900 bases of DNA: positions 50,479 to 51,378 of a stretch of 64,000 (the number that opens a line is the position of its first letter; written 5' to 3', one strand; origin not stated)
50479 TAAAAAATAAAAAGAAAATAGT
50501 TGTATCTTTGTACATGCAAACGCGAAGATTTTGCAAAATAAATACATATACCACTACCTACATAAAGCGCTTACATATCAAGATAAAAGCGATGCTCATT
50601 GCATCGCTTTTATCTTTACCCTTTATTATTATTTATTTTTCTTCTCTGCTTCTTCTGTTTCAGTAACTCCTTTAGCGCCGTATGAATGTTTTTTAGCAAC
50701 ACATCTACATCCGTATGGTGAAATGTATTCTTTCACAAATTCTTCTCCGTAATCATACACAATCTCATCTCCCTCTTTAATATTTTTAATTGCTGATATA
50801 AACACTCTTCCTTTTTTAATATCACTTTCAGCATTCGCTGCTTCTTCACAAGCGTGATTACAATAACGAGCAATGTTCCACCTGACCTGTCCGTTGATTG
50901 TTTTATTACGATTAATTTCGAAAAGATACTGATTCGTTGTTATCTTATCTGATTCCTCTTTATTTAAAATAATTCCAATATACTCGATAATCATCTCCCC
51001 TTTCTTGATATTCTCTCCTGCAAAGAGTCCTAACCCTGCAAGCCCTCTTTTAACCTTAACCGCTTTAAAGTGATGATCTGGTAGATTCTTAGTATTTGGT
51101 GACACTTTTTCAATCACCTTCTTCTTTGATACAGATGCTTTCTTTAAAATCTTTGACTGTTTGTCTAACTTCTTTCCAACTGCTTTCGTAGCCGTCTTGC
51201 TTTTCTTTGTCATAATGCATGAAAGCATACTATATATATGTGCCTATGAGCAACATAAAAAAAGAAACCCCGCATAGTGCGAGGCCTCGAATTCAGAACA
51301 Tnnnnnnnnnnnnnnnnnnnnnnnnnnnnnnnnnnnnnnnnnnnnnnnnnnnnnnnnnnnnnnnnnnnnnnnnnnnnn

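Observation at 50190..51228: SET-domain lysine methyltransferase paired with a histone H1/Hc1-like Lys/Ala micro-protein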

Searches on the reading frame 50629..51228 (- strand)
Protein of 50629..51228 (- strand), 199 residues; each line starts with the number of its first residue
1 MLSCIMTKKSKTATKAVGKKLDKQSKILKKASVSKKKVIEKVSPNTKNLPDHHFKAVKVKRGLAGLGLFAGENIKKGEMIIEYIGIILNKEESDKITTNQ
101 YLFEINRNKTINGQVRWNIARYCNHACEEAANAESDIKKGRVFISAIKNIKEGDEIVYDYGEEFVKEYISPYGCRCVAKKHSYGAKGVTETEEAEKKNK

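Call 3: search_protein_families(library=pfam, proteins=[window:50629-51228:-], max_evalue=1)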
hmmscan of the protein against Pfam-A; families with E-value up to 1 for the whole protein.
window:50629-51228:- (199 aa): 2 families
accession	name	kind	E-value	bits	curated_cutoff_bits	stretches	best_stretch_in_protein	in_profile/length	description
PF00856.33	SET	-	1.1e-21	77.7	22.4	1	65-161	1-105/105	SET domain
PF21549.2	PRDM2_PR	-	0.0058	16.8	27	1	64-168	11-120/123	PR domain zinc finger protein 2, PR domain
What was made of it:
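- On SET-domain protein lysine methyltransferases (PF00856): 77.7 bits against 22.4, E 1.1e-21, full-length match 1-105 of 105 (call 3).
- Checked: It matches Pfam SET PF00856 at E=1.1e-21, 77.7 bits against a cut-off of 22.4, over residues 65-161 (call 3).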

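Call 6: find_homologous_proteins(query=window:50629-51228:-)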
Query window:50629-51228:- (199 aa): 1317 proteins with E <= 0.001 among 1529 candidates; the best 120 are listed.
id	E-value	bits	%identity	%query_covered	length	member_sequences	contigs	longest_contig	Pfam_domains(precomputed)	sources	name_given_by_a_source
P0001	7.7e-122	422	98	100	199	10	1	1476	PF00856.34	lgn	-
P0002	6.0e-116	403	96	97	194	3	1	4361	PF00856.34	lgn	-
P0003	3.1e-102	358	85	99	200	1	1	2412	PF00856.34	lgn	-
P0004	2.8e-99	348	86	94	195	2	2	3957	PF00856.34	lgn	-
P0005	4.1e-94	331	83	93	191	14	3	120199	PF00856.34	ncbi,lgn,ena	-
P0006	4.0e-92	325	77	96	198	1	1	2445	PF00856.34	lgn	-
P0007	1.4e-90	320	78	97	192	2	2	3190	PF00856.34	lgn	-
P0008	2.7e-90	319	78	95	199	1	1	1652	PF00856.34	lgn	-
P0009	4.5e-89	315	81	93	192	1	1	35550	PF00856.34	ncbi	-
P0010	6.0e-89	315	77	97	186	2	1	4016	PF00856.34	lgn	-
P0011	6.0e-89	315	77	99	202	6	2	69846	PF00856.34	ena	-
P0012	7.1e-89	314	80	93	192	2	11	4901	PF00856.34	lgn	-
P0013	4.9e-88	312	78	97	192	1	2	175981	PF00856.34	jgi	-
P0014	8.1e-88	311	77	96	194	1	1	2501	PF00856.34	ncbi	-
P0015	1.4e-86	307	77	94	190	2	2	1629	PF00856.34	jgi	jgi:SET domain-containing protein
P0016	4.1e-86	305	75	98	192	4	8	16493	PF00856.34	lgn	-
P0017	7.8e-86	304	77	94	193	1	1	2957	PF00856.34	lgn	-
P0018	2.2e-85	303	76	93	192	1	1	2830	PF00856.34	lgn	-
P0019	4.6e-85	302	77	96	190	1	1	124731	PF00856.34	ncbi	-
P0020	5.7e-85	302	73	99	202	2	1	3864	PF00856.34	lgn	-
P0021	6.2e-85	302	74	100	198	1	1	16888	PF00856.34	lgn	-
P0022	8.0e-85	301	72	96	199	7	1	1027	PF00856.34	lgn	-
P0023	1.1e-84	301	74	96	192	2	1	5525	PF00856.34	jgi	jgi:hypothetical protein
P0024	1.7e-84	300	75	94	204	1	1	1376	PF00856.34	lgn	-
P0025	4.0e-84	299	81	83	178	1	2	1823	PF00856.34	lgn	-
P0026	4.4e-84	299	77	91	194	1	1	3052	PF00856.34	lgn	-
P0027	1.0e-83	298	74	97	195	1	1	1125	PF00856.34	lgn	-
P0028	3.1e-83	296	82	83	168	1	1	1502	PF00856.34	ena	-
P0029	4.5e-83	295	81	84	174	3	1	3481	PF00856.34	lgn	-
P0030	5.9e-83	295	77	88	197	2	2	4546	PF00856.34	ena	-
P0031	1.1e-82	294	70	97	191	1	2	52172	PF00856.34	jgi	jgi:uncharacterized protein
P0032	1.9e-82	293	77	86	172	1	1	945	PF00856.34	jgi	jgi:SET domain-containing protein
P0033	4.4e-82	292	82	77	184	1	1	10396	PF00856.34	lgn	-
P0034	5.5e-82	292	74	92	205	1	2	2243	PF00856.34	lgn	-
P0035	6.2e-82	292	70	98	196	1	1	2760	PF00856.34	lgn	-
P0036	6.2e-82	292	78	83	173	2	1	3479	PF00856.34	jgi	jgi:uncharacterized protein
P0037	6.3e-82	292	73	95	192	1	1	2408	PF00856.34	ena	-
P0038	9.3e-82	291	78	83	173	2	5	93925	PF00856.34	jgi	jgi:SET domain-containing protein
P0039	1.4e-81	291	74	92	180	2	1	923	PF00856.34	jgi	jgi:SET domain-containing protein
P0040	2.5e-81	290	75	88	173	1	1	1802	PF00856.34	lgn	-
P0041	4.4e-81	289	71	86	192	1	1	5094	PF00856.34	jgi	jgi:hypothetical protein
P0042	8.6e-81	288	75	93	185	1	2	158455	PF00856.34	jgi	jgi:hypothetical protein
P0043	1.1e-80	288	78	83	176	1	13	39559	PF00856.34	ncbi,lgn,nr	ncbi:MAG: uncharacterized protein QG653_302 [Patescibacteria group bacterium]|nr:uncharacterized pro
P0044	1.2e-80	288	75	87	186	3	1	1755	PF00856.34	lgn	-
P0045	1.4e-80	287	74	91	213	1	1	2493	PF00856.34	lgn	-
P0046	1.6e-80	287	80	82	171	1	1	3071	PF00856.34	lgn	-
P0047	2.4e-80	287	72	94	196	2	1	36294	PF00856.34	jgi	jgi:hypothetical protein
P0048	2.4e-80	287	79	83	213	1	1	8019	PF00856.34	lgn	-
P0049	3.9e-80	286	77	83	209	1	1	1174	PF00856.34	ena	-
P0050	5.3e-80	285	79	83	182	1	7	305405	PF00856.34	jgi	jgi:hypothetical protein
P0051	6.2e-80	285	70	98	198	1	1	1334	PF00856.34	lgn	-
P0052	9.1e-80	285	73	87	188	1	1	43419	PF00856.34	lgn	-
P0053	2.3e-79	283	74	91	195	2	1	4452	PF00856.34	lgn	-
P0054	3.5e-79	283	78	83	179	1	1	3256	PF00856.34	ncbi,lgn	-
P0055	4.5e-79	282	75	85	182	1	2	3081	PF00856.34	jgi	jgi:SET domain-containing protein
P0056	5.0e-79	282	73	91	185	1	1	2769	PF00856.34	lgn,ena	-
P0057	5.4e-79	282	75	90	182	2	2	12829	PF00856.34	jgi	jgi:SET domain-containing protein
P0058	8.7e-79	281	85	71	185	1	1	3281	PF00856.34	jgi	-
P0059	1.3e-78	281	74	89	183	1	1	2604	PF00856.34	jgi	jgi:SET domain-containing protein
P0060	1.5e-78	281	79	83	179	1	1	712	PF00856.34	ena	-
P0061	1.6e-78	281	72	93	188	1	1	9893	PF00856.34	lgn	-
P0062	2.4e-78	280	71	98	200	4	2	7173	PF00856.34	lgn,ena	-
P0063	2.5e-78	280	72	93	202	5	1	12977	PF00856.34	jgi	jgi:uncharacterized protein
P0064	2.5e-78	280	71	94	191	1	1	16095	PF00856.34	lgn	-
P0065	3.9e-78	279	70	93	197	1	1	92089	PF00856.34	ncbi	-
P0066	4.2e-78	279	76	84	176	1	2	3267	PF00856.34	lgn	-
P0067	5.3e-78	279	76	85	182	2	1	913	PF00856.34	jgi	jgi:hypothetical protein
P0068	5.7e-78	279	63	99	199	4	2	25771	PF00856.34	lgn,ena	-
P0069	6.9e-78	279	75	82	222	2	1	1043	PF00856.34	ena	-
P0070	7.5e-78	278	75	82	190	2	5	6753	PF00856.34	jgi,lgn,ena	jgi:SET domain-containing protein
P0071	7.9e-78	278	72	95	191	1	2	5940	PF00856.34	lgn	-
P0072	8.3e-78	278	79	76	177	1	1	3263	PF00856.34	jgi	jgi:SET domain-containing protein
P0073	1.3e-77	278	71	94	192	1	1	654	PF00856.34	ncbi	-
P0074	1.3e-77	278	70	88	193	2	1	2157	PF00856.34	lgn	-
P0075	1.4e-77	278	73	86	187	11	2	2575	PF00856.34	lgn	-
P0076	1.5e-77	277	75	86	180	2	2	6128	PF00856.34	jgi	jgi:SET domain-containing protein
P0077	1.6e-77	277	70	91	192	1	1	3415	PF00856.34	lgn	-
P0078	1.8e-77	277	72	84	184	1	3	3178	PF00856.34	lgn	-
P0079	2.1e-77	277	76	82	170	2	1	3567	PF00856.34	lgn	-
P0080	2.1e-77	277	73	86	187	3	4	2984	PF00856.34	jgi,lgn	jgi:SET domain-containing protein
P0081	2.1e-77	277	76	89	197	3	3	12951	PF00856.34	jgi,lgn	jgi:hypothetical protein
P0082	2.4e-77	277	76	86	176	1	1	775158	PF00856.34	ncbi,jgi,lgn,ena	ncbi:MAG: SET domain-containing protein [Candidatus Paceibacterota bacterium]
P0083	2.7e-77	277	77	82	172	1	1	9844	PF00856.34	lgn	-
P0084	4.4e-77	276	71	83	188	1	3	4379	PF00856.34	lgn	-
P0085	4.5e-77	276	70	94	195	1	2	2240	PF00856.34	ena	-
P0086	4.8e-77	276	73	86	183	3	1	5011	PF00856.34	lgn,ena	-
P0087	5.2e-77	276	71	93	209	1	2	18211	PF00856.34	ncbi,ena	-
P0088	6.2e-77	275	67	95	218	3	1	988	PF00856.34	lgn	-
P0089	1.0e-76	275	68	93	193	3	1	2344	PF00856.34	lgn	-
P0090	1.6e-76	274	72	86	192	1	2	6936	PF00856.34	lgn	-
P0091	1.6e-76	274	73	84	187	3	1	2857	PF00856.34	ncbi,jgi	jgi:hypothetical protein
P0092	2.2e-76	274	70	97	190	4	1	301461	PF00856.34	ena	-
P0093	2.2e-76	274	76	82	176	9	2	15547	PF00856.34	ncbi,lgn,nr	ncbi:SET domain-containing protein [Candidatus Gracilibacteria bacterium]|nr:SET domain-containing p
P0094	2.2e-76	274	86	69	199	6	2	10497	PF00856.34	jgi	jgi:hypothetical protein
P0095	2.6e-76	273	75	83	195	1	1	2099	PF00856.34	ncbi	-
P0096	2.9e-76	273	71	85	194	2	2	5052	PF00856.34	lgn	-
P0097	3.8e-76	273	83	72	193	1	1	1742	PF00856.34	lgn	-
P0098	3.8e-76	273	76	83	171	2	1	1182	PF00856.34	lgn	-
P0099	4.5e-76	273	71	82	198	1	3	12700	PF00856.34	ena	-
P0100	4.8e-76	273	69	94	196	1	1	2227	PF00856.34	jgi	jgi:hypothetical protein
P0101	5.4e-76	272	73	84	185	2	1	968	PF00856.34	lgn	-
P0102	6.0e-76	272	71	91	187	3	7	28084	PF00856.34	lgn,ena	-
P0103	6.5e-76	272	74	84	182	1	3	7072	PF00856.34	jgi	jgi:hypothetical protein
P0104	6.7e-76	272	68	93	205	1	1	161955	PF00856.34,PF21549.3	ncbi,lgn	-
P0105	6.7e-76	272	67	88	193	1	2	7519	PF00856.34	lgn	-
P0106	7.7e-76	272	74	83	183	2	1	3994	PF00856.34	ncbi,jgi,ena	jgi:hypothetical protein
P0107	7.8e-76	272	74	83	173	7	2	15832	PF00856.34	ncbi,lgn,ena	-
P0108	8.0e-76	272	75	86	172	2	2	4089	PF00856.34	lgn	-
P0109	8.5e-76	272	69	85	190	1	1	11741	PF00856.34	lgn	-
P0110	8.7e-76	272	72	90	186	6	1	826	PF00856.34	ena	-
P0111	9.0e-76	272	71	82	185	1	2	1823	PF00856.34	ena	-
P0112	9.1e-76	272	66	82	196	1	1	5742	PF00856.34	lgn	-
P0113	1.0e-75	271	71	83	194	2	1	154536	PF00856.34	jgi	jgi:uncharacterized protein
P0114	1.1e-75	271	72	82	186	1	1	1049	PF00856.34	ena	-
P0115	1.1e-75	271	71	88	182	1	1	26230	PF00856.34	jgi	jgi:hypothetical protein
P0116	1.2e-75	271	86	69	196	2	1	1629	PF00856.34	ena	-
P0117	1.4e-75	271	69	86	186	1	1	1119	PF00856.34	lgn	-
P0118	1.5e-75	271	72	91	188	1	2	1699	PF00856.34,PF21549.3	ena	-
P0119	1.5e-75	271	72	89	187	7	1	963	PF00856.34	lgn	-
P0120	1.7e-75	271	72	82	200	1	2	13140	PF00856.34,PF21549.3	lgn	-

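Call 7: search_solved_structures(query=window:50629-51228:-, max_evalue=0.01, show_alignments=2)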
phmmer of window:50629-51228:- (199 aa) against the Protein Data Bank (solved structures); distinct sequences matched with E-value up to 0.01: 96 (the best 60 are shown).
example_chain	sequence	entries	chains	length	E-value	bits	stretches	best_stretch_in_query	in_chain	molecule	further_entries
6kiw_K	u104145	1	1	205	2.9e-14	56.4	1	34-177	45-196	Histone-lysine N-methyltransferase 2C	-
4z4p_A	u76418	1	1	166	3.7e-14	56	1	61-178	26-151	Histone-lysine N-methyltransferase 2D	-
7w67_C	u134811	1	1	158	3.8e-14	56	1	55-180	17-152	Histone-lysine N-methyltransferase 2A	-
7w6a_C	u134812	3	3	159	3.8e-14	56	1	55-180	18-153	Histone-lysine N-methyltransferase 2A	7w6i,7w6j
5f59_A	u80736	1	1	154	4.8e-14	55.7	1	61-177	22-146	Histone-lysine N-methyltransferase 2C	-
5f6k_C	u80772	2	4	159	5e-14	55.6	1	60-177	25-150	Histone-lysine N-methyltransferase 2C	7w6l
5f5e_A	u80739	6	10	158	5.5e-14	55.5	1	55-180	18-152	Histone-lysine N-methyltransferase 2A | Histone-lysine N-methyltransferase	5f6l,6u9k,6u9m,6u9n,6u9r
6pwv_C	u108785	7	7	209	8.8e-14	54.8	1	54-180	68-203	Histone-lysine N-methyltransferase 2A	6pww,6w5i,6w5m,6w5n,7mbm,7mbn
7u5v_A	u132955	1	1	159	2e-13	53.6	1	62-180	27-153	Histone-lysine N-methyltransferase 2A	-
2w5y_A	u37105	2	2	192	2.4e-13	53.4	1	54-180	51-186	HISTONE-LYSINE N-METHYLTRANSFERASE HRX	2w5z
6kiu_K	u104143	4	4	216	3.3e-13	52.9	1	54-180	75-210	Histone-lysine N-methyltransferase 2A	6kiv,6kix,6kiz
7ud5_K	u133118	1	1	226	3.7e-13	52.8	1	54-180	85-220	cDNA FLJ56846, highly similar to Zinc finger protein HRX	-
9yl3_K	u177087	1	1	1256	1.5e-12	50.8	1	60-176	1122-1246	[histone H3]-lysine(4) N-methyltransferase,Histone-lysine N-methyltransferase 2D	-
9yle_K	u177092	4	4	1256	1.5e-12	50.8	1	60-176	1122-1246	[histone H3]-lysine(4) N-methyltransferase,Histone-lysine N-methyltransferase 2D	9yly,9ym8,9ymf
7bre_B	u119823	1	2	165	1.9e-12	50.5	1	55-180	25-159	Histone-lysine N-methyltransferase 2B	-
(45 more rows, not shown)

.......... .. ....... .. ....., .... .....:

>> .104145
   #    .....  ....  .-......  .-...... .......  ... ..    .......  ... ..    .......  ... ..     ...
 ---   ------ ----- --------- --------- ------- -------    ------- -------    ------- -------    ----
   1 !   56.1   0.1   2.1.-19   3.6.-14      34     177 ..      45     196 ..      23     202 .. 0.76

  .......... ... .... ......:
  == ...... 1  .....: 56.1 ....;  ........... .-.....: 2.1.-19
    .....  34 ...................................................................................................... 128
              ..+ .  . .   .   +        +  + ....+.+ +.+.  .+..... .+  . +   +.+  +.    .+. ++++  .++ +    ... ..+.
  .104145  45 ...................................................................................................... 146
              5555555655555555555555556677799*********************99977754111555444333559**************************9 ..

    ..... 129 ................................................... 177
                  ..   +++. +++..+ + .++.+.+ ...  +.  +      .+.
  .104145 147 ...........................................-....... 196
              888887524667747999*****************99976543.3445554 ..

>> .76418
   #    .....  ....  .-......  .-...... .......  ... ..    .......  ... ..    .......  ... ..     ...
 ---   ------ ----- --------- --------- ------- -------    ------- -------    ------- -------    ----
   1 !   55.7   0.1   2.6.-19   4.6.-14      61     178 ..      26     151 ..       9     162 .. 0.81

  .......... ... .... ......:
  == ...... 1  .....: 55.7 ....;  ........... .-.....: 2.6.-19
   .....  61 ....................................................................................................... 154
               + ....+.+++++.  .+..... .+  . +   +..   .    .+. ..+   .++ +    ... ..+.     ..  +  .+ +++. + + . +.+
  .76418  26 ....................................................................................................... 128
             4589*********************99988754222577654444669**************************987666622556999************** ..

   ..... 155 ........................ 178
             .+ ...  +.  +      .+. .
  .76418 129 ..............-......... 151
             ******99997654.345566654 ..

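Call 10: find_related_loci(query=A1, collection=genome_contigs, flank=10000)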
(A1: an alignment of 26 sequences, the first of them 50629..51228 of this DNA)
Query A1 (199 aa) in genome_contigs; peptide patterns used: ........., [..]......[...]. (x = any residue, [..] = any of these).
336 stretches matched a pattern; 139 encode a relative of the query (tblastn E <= 1e-3); the best 80 are kept; 80 distinct loci.
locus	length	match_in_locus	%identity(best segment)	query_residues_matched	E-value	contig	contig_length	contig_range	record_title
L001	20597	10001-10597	98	1-199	1e-128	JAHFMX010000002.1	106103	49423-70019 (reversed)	MAG: bacterium isolate nzgw467 NODE_153_length_106104_cov_20.218233, whole genome shotgun sequence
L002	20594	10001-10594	80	1-198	5e-100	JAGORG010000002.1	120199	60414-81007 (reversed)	MAG: Candidatus Paceibacterota bacterium isolate Gw_Eff_bin_248 Gw_Eff_165_length_120199_cov_13.088305, whole genome sho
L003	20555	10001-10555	77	1-192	2e-92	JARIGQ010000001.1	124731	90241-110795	MAG: Candidatus Nomurabacteria bacterium isolate CullarsAll.DT.22 k141_285603, whole genome shotgun sequence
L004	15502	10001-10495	78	23-187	3e-85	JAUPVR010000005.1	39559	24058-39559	MAG: Patescibacteria group bacterium isolate erpe_2018_sw_33hr_WHONDRS-SW48-000096_A_bin.20 scaffold_66, whole genome sh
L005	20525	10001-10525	74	21-192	2e-83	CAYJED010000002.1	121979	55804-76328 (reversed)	MAG TPA_asm: uncultured Candidatus Saccharibacteria bacterium isolate ERP123247_co1_147 genome assembly, contig: NODE_65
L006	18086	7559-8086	75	23-186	2e-83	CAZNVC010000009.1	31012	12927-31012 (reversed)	MAG TPA_asm: uncultured Candidatus Saccharibacteria bacterium isolate SRP278252_co1_774 genome assembly, contig: NODE_22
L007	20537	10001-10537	73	21-185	5e-83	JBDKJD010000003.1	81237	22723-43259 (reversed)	MAG: Candidatus Parcubacteria bacterium isolate guil_2019_sw_WHONDRS-S19S_0049_A_bin.3 scaffold_0000020, whole genome sh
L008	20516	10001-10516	76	21-192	7e-83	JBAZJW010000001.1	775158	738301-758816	MAG: Candidatus Paceibacterota bacterium isolate SO_2017_LW4_129 scaffold_18_c1_LW137-91_2017, whole genome shotgun sequ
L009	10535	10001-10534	72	23-186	7e-82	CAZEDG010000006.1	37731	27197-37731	MAG TPA_asm: uncultured Candidatus Saccharibacteria bacterium isolate SRP278252_co2_772 genome assembly, contig: NODE_20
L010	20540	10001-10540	68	4-189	1e-81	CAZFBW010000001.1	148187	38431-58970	MAG TPA_asm: uncultured Candidatus Saccharibacteria bacterium isolate SRP342105_co1_442 genome assembly, contig: NODE_11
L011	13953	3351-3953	68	1-184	1e-81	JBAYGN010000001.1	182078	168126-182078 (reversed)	MAG: Candidatus Paceibacterota bacterium isolate SO_2016_GW1_126 scaffold00163_OW334_2016, whole genome shotgun sequence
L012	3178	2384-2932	70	21-189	5e-82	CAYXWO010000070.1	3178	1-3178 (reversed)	MAG TPA_asm: uncultured Candidatus Saccharibacteria bacterium isolate SRP286056_co2_66 genome assembly, contig: NODE_557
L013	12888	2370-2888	76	21-183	5e-81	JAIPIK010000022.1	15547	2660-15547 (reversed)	MAG: Candidatus Gracilibacteria bacterium isolate Tobar13.5m-G72 Tobar13-5m-C4350, whole genome shotgun sequence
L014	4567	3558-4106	72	22-186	4e-81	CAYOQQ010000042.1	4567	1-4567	MAG TPA_asm: uncultured Candidatus Saccharibacteria bacterium isolate SRP278252_co2_198 genome assembly, contig: NODE_41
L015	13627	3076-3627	67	1-186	8e-81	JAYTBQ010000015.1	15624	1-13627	MAG: Candidatus Paceibacterota bacterium isolate GFS_14379 GFS_14379_14, whole genome shotgun sequence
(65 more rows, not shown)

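Call 34: predict_structure(alignment_id=A3)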
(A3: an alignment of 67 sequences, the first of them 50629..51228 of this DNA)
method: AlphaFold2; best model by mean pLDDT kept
length: 199 residues; sequences in the alignment: 67
mean_pLDDT: 71.1   pTM: 0.60
mean pLDDT of the five models: 71.1, 70.2, 69.6, 65.0, 62.0
residues with pLDDT >= 90: 33; 70-90: 99; 50-70: 19; < 50: 48
segments of 3 or more residues with pLDDT < 50: 1-46
pLDDT, mean of each block of 10 residues (from residue 1): 37 31 35 42 46 82 83 94 78 76 71 68 86 84 90 92 81 85 84 77
secondary structure, 60 per line:
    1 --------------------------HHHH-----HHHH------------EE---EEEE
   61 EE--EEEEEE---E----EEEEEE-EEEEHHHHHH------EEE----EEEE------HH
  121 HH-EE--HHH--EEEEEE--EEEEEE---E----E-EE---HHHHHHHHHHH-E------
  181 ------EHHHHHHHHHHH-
elements in order: H27-30 H36-39 E57-62 E65-70 E79-84 E86-89 H90-95 E102-104 E109-112 H119-122 E133-138 E141-146 H162-172 H188-198
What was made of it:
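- Checked: The N-terminal tail covers residues 1-48, has 15 Lys, and is modelled as disordered (pLDDT<50 for residues 1-46, call 34).
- Tried and rejected: The tail is simply disordered (call 34).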
